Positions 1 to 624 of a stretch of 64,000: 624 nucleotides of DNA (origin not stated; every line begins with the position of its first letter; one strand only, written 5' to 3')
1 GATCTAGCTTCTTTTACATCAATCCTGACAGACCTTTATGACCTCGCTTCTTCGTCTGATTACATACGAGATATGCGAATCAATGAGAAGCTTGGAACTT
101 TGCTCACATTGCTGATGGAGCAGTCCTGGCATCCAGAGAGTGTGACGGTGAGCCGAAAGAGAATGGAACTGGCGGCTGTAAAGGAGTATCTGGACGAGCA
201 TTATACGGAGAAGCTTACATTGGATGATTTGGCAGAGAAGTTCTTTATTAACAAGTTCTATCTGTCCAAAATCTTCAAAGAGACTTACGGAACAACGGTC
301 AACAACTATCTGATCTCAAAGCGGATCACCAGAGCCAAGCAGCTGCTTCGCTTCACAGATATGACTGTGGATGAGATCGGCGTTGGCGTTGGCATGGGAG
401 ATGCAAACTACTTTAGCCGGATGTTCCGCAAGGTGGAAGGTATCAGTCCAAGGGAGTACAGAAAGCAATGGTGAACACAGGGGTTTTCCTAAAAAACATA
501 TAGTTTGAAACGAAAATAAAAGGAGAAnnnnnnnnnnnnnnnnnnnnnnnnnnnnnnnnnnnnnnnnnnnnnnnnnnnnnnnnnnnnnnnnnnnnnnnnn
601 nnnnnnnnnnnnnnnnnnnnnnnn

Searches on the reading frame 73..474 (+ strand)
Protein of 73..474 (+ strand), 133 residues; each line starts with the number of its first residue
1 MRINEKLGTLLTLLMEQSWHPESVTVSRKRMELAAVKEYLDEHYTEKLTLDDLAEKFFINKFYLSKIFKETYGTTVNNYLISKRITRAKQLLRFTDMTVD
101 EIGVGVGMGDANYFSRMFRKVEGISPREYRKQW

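Call 24: search_protein_families(library=pfam, proteins=[window:73-474:+], max_evalue=0.001)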
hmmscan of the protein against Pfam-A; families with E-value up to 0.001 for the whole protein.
window:73-474:+ (133 aa): 2 families
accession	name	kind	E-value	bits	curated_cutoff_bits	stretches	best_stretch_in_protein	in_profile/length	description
PF12833.13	HTH_18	-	1.1e-21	77.3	33.6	1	53-132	1-80/80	Helix-turn-helix domain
PF00165.29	HTH_AraC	-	1.7e-20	73.1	26.6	2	40-80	1-41/42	Bacterial regulatory helix-turn-helix proteins, AraC family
